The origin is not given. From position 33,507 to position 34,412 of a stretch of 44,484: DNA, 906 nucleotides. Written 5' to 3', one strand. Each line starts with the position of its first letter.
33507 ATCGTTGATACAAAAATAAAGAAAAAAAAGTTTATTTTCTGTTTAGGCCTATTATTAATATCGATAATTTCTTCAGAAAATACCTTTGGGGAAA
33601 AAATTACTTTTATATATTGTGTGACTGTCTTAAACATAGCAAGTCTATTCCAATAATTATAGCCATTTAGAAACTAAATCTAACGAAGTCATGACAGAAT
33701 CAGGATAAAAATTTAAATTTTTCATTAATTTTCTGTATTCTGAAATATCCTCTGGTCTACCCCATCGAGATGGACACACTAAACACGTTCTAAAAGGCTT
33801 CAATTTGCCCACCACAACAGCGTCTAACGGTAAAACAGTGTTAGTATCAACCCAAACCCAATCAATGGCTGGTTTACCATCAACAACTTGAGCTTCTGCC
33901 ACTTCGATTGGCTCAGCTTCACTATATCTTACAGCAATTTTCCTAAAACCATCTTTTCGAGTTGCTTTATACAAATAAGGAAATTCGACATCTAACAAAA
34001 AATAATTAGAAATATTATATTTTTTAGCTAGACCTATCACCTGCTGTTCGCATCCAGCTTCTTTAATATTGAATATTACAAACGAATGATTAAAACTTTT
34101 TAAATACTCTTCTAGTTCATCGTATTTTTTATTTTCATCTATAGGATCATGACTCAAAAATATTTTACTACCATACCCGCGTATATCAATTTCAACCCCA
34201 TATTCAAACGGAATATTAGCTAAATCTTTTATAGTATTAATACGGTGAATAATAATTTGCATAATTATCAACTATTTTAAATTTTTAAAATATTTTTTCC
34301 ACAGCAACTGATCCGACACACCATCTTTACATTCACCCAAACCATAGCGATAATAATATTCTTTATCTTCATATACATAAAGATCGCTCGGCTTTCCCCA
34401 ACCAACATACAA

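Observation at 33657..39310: Unassigned activation module: GT-C membrane domain fused to a PRK/uridine-kinase-type kinase, then an aldolase-II-fold protein, two tandem nucleotidyltransferases and a GDPD-fold protein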

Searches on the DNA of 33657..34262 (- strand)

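Call 51: search_dna_similar(query=L083:6022-14984:+, collection=ecoli_genomes, mode=near, max_rows=20)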
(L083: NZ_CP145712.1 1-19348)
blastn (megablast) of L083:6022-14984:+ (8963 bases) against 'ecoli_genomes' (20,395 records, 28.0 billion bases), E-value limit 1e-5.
Records with a match: 2; places in all: 2; records where one place covers at least 80% of the query: 2.
Genomes with a match: 2 of 5426; with a place that covers at least 80% of the query: 2. Places per genome that has any: lowest 1, median 1, highest 1. On chromosomes: 0 places; on plasmids: 2.
Best place of each record, by identity: >=99% 2.
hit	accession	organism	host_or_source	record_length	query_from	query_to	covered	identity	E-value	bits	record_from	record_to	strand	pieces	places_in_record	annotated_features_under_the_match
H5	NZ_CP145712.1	Escherichia coli strain S1-CAM-01-A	Homo sapiens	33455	1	8963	100%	100.0%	0e+0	16552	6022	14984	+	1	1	uridine kinase | hypothetical protein | sugar phosphate nucleotidyltransferase | class II aldolase/adducin family protein | HAD family hydrolase | and 3 other names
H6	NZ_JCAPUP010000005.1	Escherichia coli strain ES3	Aquarana catesbeiana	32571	1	8963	100%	100.0%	0e+0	16547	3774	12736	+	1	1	uridine kinase | hypothetical protein | sugar phosphate nucleotidyltransferase | class II aldolase/adducin family protein | HAD family hydrolase | and 3 other names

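Call 52: search_dna_similar(query=L083:6022-14984:+, collection=plasmids, mode=near, max_rows=20)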
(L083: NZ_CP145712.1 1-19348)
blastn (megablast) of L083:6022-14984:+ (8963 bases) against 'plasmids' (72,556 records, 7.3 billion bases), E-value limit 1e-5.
Records with a match: 1; places in all: 1; records where one place covers at least 80% of the query: 1.
Best place of each record, by identity: >=99% 1.
By first word of the organism name: Escherichia 1.
By predicted mobility (MOB-suite, as given by PLSDB): non-mobilizable 1.
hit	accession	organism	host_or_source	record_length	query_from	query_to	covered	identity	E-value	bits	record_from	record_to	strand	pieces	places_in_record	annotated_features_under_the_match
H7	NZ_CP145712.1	Escherichia coli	Homo sapiens,stool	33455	1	8963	100%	100.0%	0e+0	16552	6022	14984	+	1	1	uridine kinase | hypothetical protein | NTP transferase domain-containing protein | class II aldolase/adducin family protein | HAD family hydrolase | and 3 other names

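Call 60: search_dna_similar(query=L083:8785-11438:+, collection=ecoli_genomes, mode=distant, max_rows=20)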
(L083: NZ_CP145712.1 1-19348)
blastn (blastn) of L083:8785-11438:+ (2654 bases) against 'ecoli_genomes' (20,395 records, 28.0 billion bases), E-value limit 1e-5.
Records with a match: 2; places in all: 2; records where one place covers at least 80% of the query: 2.
Genomes with a match: 2 of 5426; with a place that covers at least 80% of the query: 2. Places per genome that has any: lowest 1, median 1, highest 1. On chromosomes: 0 places; on plasmids: 2.
Best place of each record, by identity: >=99% 2.
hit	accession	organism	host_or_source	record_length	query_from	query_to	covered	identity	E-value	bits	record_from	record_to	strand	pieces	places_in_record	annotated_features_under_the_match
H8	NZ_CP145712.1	Escherichia coli strain S1-CAM-01-A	Homo sapiens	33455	1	2654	100%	100.0%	0e+0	4787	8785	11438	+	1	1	uridine kinase | phosphatidylinositol-specific phospholipase C/glycerophosphodiester ... | glycosyltransferase family 2 protein | HAD family hydrolase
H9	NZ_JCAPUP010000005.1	Escherichia coli strain ES3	Aquarana catesbeiana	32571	1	2654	100%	100.0%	0e+0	4787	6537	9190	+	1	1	uridine kinase | phosphatidylinositol-specific phospholipase C/glycerophosphodiester ... | glycosyltransferase family 2 protein | HAD family hydrolase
